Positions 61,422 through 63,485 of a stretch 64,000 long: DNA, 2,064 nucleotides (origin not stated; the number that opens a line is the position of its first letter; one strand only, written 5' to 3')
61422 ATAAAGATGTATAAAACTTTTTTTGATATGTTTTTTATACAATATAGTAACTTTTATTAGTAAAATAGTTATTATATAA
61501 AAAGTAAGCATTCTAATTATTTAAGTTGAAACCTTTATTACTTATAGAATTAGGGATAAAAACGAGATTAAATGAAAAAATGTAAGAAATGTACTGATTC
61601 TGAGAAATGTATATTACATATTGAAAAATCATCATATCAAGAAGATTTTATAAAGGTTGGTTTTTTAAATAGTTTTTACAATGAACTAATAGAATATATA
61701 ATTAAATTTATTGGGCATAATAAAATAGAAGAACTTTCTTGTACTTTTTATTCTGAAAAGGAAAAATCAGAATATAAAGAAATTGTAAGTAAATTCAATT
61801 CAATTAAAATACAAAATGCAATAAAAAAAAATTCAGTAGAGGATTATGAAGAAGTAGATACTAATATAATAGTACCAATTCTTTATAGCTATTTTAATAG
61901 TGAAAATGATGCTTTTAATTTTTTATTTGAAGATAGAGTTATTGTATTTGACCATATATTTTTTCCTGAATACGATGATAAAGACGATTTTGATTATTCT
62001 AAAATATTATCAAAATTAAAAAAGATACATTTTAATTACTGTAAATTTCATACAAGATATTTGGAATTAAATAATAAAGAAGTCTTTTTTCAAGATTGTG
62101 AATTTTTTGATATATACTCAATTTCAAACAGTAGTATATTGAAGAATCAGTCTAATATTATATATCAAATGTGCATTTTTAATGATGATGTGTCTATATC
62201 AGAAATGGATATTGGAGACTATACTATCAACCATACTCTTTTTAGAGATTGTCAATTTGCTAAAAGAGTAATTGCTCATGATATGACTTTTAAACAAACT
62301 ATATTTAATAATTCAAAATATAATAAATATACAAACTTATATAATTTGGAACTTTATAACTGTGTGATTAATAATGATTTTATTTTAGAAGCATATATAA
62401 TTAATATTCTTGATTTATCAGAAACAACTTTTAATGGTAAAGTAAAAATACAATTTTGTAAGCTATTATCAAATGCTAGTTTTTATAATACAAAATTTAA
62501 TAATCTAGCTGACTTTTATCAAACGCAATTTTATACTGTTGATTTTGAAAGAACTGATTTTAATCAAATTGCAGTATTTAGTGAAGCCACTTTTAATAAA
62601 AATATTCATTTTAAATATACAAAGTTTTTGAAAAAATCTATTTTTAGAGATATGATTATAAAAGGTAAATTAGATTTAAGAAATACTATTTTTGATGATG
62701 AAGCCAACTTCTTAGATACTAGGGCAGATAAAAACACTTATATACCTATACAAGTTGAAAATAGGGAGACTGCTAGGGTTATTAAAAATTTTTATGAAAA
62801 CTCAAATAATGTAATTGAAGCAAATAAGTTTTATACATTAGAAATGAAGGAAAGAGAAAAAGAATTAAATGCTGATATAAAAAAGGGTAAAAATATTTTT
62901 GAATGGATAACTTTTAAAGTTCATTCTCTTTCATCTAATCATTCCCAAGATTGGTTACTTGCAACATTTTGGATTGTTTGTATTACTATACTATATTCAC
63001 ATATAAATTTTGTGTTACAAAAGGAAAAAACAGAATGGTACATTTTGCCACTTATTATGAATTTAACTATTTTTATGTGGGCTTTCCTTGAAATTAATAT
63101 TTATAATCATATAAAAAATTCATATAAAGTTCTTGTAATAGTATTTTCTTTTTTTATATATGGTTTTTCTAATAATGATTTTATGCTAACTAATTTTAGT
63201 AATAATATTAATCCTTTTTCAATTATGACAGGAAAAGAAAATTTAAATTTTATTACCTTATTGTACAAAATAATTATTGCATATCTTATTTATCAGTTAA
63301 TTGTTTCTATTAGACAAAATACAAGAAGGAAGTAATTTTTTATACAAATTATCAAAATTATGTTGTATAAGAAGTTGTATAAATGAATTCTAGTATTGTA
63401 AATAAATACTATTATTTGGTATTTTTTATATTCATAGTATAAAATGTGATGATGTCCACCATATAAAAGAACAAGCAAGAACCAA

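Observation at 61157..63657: C-terminal HNH module of the MutS-HNH gene displaced by a 2.1-kb insertion that brings its own replacement HNH end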

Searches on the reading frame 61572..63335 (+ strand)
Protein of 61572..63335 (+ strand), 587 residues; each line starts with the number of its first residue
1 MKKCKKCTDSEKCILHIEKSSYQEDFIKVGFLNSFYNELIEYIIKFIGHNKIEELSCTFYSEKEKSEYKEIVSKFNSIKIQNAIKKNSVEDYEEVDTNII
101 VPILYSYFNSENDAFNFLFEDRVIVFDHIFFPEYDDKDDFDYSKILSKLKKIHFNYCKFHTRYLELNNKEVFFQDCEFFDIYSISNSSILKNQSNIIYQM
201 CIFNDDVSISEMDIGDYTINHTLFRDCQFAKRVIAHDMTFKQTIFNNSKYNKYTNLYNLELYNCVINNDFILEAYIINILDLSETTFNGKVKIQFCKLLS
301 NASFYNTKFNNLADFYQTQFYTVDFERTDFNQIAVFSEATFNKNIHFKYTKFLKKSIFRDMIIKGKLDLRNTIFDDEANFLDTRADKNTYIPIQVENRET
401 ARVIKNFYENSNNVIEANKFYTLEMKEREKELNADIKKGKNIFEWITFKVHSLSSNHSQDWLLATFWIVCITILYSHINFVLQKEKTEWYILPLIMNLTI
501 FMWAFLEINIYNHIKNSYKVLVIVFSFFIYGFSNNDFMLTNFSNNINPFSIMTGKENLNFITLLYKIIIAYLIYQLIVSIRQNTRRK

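Call 5: search_protein_families(library=pfam, proteins=[window:61572-63335:+], max_evalue=0.01)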
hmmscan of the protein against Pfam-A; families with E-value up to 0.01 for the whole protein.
window:61572-63335:+ (587 aa): 1 family
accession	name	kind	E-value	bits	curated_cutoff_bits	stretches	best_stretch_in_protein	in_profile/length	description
PF13576.12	Pentapeptide_3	-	5.6e-17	62.1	27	3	283-328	2-47/48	Pentapeptide repeats (9 copies)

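Call 21: search_protein_families(library=padloc, proteins=[window:61572-63335:+], max_evalue=0.01)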
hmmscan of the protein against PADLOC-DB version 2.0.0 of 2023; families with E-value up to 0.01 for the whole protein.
window:61572-63335:+ (587 aa): 0 families

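Call 22: find_homologous_proteins(query=window:61572-63335:+, max_evalue=0.00001)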
Query window:61572-63335:+ (587 aa): 327 proteins with E <= 0.00001 among 8000 candidates; the best 120 are listed.
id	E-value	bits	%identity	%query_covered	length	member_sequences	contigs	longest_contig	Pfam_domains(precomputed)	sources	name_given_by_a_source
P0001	0.0e+0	1293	100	100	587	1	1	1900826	PF13576.13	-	-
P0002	3.0e-286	969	77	100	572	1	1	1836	PF13576.13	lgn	-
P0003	2.3e-267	907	72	100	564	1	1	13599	PF13576.13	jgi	jgi:uncharacterized protein YjbI with pentapeptide repeats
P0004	1.4e-225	769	62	100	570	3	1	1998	PF13576.13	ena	-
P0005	1.4e-197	676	61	96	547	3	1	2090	PF13576.13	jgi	jgi:uncharacterized protein YjbI with pentapeptide repeats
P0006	4.8e-197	675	57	100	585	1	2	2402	PF13576.13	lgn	-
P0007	2.0e-196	673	57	100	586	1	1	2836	PF13576.13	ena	-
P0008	2.7e-196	672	57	100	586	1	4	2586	PF13576.13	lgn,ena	-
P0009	2.9e-196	672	57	100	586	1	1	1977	PF13576.13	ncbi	-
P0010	4.0e-196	672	57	100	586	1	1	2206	PF13576.13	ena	-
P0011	5.0e-196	671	57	100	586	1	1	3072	PF13576.13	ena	-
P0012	1.8e-195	669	56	100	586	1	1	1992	PF13576.13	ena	-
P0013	1.9e-195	669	57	100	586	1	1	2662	PF13576.13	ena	-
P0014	7.4e-195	667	57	100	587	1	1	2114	PF13576.13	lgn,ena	-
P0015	8.3e-195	667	56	100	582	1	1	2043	PF13576.13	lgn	-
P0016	4.2e-194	665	56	100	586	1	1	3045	PF13576.13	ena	-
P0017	1.8e-193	663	57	100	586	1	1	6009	PF13576.13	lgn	-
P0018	4.5e-193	661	56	100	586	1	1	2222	PF13576.13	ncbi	-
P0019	1.5e-192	660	57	100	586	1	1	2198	PF13576.13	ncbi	-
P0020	1.1e-190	654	57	100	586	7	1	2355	PF13576.13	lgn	-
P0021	1.4e-190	653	56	100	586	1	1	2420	PF13576.13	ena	-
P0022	1.9e-185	636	56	98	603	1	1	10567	PF13576.13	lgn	-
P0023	1.1e-169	584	51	100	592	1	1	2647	PF13576.13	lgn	-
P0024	8.9e-162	558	52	98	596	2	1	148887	PF13576.13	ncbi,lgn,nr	ncbi:pentapeptide repeat-containing protein [Arcobacter caeni]|nr:pentapeptide repeat-containing pro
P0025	2.1e-155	537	59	76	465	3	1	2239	PF13576.13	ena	-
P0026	9.1e-152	525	50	100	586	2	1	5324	PF13576.13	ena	-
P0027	4.8e-151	523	48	100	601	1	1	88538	PF13576.13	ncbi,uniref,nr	ncbi:pentapeptide repeat-containing protein [Aliarcobacter butzleri]|uniref:Pentapeptide repeat-cont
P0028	4.5e-147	510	46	100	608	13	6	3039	PF13576.13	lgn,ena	-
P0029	4.7e-145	503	49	100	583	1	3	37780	PF13576.13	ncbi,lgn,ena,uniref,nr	ncbi:pentapeptide repeat-containing protein [Aliarcobacter butzleri]|uniref:pentapeptide repeat-cont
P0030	3.5e-143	497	48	100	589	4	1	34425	PF13576.13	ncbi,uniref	ncbi:pentapeptide repeat-containing protein [Aliarcobacter butzleri]|uniref:pentapeptide repeat-cont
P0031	4.7e-142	493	47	100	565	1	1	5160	PF13576.13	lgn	-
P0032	3.8e-141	490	47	100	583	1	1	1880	PF13576.13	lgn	-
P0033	3.8e-138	480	46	100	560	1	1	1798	PF13576.13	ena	-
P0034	4.7e-136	473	56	73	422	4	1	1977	PF13576.13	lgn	-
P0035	2.0e-128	448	52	81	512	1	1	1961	PF13576.13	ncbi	-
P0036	2.3e-128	448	50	82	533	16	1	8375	PF13576.13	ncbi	-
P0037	2.3e-126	441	45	100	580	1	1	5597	PF13576.13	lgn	-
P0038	1.5e-124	435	52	78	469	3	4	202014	PF13576.13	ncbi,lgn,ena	ncbi:pentapeptide repeat-containing protein [Aliarcobacter butzleri]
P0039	1.9e-119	418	54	74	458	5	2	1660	PF13576.13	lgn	-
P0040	3.9e-107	378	46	80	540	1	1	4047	PF13576.13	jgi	jgi:uncharacterized protein YjbI with pentapeptide repeats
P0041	3.8e-105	371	41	91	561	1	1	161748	PF13576.13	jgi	jgi:uncharacterized protein YjbI with pentapeptide repeats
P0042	9.3e-104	367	56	57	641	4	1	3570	PF13576.13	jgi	jgi:uncharacterized protein YjbI with pentapeptide repeats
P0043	1.5e-103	366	41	100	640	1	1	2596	PF13576.13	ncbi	-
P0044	1.6e-103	366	68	4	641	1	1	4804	PF13576.13,PF00805.29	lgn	-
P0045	4.6e-103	364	41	100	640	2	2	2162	PF13576.13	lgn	-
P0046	1.3e-102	363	41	99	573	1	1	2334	PF13576.13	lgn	-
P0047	1.5e-101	359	42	100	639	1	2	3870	PF13576.13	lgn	-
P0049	8.2e-101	357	54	57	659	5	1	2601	PF13576.13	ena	-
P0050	4.8e-100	354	52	57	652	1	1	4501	PF13576.13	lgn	-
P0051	2.7e-99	352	50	63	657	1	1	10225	PF13576.13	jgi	jgi:uncharacterized protein YjbI with pentapeptide repeats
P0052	2.2e-98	349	52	4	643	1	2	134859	PF13576.13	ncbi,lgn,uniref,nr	ncbi:pentapeptide repeat-containing protein [Aliarcobacter vitoriensis]|uniref:Pentapeptide repeat-c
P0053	8.7e-96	340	44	82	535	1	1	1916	PF13576.13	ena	-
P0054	3.4e-95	338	52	57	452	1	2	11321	PF13576.13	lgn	-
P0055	2.4e-94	336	41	91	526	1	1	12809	PF13576.13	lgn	-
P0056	5.8e-94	334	45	85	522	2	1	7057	PF13576.13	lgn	-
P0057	8.2e-92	327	43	79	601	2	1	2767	PF13576.13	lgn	-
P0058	2.7e-91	325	47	76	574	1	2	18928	PF13576.13,PF13599.14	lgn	-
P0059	2.1e-90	323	-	-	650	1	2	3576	PF13576.13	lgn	-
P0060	1.2e-89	320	51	57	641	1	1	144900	PF13576.13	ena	-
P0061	1.6e-89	320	48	66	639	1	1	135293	PF13576.13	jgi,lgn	jgi:uncharacterized protein YjbI with pentapeptide repeats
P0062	2.4e-89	319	39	92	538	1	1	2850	PF13576.13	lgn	-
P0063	2.4e-89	319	44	71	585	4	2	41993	PF13576.13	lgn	-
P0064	3.3e-89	319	46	76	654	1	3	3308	PF13576.13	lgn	-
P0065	3.9e-89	318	40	99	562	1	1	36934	PF13576.13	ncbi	-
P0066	4.5e-89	318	52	55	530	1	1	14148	PF13576.13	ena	-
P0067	2.0e-88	316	46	63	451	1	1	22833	PF13576.13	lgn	-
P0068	2.4e-88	316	41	90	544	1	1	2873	PF13576.13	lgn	-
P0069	5.0e-88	315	51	57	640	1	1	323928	PF13576.13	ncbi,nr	ncbi:MAG: pentapeptide repeat-containing protein [Aliarcobacter sp.]|nr:pentapeptide repeat-containi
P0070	2.5e-87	312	44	79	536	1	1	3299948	PF13576.13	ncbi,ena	-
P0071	2.8e-87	312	43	79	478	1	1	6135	PF13576.13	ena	-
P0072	3.7e-87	312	50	57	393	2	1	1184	PF13576.13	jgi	jgi:uncharacterized protein YjbI with pentapeptide repeats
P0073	4.3e-87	312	42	87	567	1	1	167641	PF13576.13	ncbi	-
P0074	6.5e-87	311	51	57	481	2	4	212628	PF13576.13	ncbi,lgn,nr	ncbi:pentapeptide repeat-containing protein [Aliarcobacter butzleri]|nr:pentapeptide repeat-containi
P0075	7.5e-87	311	29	15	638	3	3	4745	PF13576.13,PF00805.29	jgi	jgi:uncharacterized protein YjbI with pentapeptide repeats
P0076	4.4e-86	308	50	57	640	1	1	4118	PF13576.13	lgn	-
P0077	4.7e-86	308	39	99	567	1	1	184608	PF13576.13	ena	-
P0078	6.7e-86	308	40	100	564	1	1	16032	PF13576.13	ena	-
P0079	1.1e-85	307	41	79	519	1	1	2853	PF13576.13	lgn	-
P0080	1.1e-85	307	48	68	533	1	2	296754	PF13576.13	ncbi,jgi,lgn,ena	-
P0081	1.3e-85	307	42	85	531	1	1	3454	PF13576.13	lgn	-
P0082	1.4e-85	307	44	80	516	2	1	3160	PF13576.13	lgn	-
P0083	1.7e-85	306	50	57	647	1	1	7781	PF13576.13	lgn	-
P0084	5.3e-85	305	52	55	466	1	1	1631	PF13576.13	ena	-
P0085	3.8e-84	302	50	57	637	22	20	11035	PF13576.13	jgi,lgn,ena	-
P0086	1.1e-83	300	51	57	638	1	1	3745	PF13576.13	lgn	-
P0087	1.1e-83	300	41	82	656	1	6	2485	PF13576.13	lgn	-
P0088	7.2e-83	298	48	63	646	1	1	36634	PF13576.13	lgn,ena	-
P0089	8.2e-83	297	50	63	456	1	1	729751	PF13576.13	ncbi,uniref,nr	ncbi:pentapeptide repeat-containing protein [Aliarcobacter skirrowii]|uniref:Pentapeptide repeat-con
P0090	3.6e-82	295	43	76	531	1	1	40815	PF13576.13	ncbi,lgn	ncbi:MAG: hypothetical protein WBF48_11540 [Halarcobacter sp.]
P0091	4.5e-82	295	46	56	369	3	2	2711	PF13576.13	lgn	-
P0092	7.8e-82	294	42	79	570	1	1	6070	PF13576.13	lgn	-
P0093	9.8e-82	294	46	62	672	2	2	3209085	PF13576.13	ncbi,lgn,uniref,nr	ncbi:putative membrane protein [Arcobacter venerupis]|uniref:Membrane protein n=1 Tax=Arcobacter ven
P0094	1.1e-81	294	46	63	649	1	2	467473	PF13576.13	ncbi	-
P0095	1.3e-81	293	41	79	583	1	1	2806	PF13576.13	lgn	-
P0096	1.4e-81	293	55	4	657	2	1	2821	PF13576.13,PF00805.29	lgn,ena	-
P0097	1.8e-81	293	47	52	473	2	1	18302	PF13576.13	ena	-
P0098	2.7e-81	292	42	74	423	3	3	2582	PF13576.13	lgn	-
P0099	7.9e-81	291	43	73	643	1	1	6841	PF13576.13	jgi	jgi:uncharacterized protein YjbI with pentapeptide repeats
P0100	8.6e-81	291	46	62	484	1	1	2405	PF13576.13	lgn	-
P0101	1.3e-80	290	49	57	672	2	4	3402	PF13576.13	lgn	-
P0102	2.6e-80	289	49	56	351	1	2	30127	PF13576.13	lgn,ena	-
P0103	5.3e-80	288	43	71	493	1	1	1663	PF13576.13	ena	-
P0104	7.9e-80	288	44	67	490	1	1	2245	PF13576.13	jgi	jgi:uncharacterized protein YjbI with pentapeptide repeats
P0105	1.1e-79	287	48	63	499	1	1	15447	PF13576.13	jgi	jgi:hypothetical protein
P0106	2.7e-79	286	50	57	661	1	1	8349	PF13576.13,PF13599.14,PF00805.29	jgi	jgi:uncharacterized protein YjbI with pentapeptide repeats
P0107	4.0e-79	285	47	59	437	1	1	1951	PF13576.13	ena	-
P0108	4.3e-79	285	38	98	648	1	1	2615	PF13576.13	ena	-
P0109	6.6e-79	285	49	56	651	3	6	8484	PF13576.13,PF00805.29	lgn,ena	-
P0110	3.6e-78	282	42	72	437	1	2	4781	PF13576.13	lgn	-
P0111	4.3e-78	282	46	60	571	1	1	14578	PF13576.13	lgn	-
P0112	5.7e-78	282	45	63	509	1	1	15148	PF13576.13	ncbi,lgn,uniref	ncbi:MAG: pentapeptide repeat-containing protein [Sulfuricurvum sp.]|uniref:pentapeptide repeat-cont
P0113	1.0e-77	281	46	63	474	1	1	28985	PF13576.13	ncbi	-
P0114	2.3e-77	279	45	67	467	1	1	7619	PF13576.13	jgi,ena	-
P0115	1.1e-76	277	42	71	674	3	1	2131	PF13576.13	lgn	-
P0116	1.1e-76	277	47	57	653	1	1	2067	PF13576.13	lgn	-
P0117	4.9e-76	275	48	52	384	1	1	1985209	PF13576.13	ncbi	ncbi:pentapeptide repeat-containing protein [Arcobacter cryaerophilus gv. pseudocryaerophilus]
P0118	7.2e-76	275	43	67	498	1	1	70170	PF13576.13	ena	-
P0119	8.1e-76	274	48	57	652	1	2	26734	PF13576.13,PF13599.14,PF00805.29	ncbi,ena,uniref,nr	ncbi:hypothetical protein [Sulfurimonas sp.]|uniref:hypothetical protein n=1 Tax=Sulfurimonas sp. Ta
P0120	1.5e-75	273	47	63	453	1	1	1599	PF13576.13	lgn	-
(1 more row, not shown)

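Call 23: find_encoding_contigs(protein=P0003, flank=10000, max_places=3)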
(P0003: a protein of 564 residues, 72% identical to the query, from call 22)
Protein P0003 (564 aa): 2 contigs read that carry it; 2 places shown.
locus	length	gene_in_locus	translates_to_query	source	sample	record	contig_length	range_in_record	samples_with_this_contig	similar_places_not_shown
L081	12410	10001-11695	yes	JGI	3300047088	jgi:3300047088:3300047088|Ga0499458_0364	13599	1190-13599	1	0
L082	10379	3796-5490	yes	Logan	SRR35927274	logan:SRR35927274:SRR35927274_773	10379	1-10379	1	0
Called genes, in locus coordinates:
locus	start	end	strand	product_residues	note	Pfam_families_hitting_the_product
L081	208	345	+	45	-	-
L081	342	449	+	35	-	-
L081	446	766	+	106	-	-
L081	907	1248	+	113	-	-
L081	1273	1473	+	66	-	-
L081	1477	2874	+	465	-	PF01580:FtsK_SpoIIIE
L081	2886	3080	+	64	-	-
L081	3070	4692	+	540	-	-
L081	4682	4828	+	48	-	-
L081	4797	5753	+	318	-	PF05840:Phage_GPA, PF23343:REP_ORF2-G2P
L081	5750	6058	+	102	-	-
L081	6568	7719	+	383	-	PF22022:Phage_int_M, PF00589:Phage_integrase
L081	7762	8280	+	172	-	-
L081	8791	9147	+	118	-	-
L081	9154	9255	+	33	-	-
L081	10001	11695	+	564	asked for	PF13576:Pentapeptide_3 (weak)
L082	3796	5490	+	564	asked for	PF13576:Pentapeptide_3 (weak)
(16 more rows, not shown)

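Call 24: find_encoding_contigs(protein=P0011, flank=5000, max_places=3)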
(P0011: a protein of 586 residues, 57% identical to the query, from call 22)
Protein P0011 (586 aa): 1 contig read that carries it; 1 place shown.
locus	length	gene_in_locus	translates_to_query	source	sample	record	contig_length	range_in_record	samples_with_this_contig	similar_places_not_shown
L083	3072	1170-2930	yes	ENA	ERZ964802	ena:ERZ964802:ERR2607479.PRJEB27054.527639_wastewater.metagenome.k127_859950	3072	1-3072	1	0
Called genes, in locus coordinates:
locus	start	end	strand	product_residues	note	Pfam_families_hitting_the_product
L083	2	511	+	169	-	?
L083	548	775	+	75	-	PF19891:DUF6364 (weak)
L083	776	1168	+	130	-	PF01850:PIN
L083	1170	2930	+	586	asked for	PF13576:Pentapeptide_3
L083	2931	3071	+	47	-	?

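Call 25: find_encoding_contigs(protein=P0017, flank=6000, max_places=3)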
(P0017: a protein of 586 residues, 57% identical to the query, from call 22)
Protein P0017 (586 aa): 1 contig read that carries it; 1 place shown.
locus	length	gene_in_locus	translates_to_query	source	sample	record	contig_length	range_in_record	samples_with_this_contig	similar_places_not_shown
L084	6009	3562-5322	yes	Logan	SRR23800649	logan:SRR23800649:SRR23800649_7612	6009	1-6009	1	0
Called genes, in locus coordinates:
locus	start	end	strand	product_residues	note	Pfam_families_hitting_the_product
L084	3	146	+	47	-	?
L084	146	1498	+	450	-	PF00875:DNA_photolyase, PF03441:FAD_binding_7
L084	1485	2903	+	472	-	PF13450:NAD_binding_8, PF01593:Amino_oxidase (weak)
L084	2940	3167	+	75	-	PF19891:DUF6364 (weak)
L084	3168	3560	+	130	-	PF01850:PIN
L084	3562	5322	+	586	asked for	PF13576:Pentapeptide_3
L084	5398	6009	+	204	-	?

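Call 57: search_protein_families(library=ncbifam, proteins=[window:61572-63335:+], max_evalue=0.01)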
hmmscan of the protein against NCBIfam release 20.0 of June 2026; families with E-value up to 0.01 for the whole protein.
window:61572-63335:+ (587 aa): 0 families

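Call 58: search_protein_families(library=phrogs, proteins=[window:61572-63335:+], max_evalue=0.01)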
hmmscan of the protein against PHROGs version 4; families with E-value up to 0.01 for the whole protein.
window:61572-63335:+ (587 aa): 0 families

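Call 63: find_encoding_contigs(protein=window:61572-63335:+, flank=4000, max_places=5)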
Protein window:61572-63335:+ (587 aa): no gene with exactly this product is on record in the collection.

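Call 64: find_encoding_contigs(protein=P0002, flank=4000, max_places=3)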
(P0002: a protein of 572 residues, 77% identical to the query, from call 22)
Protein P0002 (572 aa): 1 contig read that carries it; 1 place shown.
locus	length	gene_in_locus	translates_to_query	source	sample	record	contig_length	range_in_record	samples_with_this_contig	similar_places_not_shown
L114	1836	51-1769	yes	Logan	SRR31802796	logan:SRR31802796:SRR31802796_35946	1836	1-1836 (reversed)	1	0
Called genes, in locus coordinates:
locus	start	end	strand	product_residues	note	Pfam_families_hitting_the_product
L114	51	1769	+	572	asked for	PF13576:Pentapeptide_3 (weak)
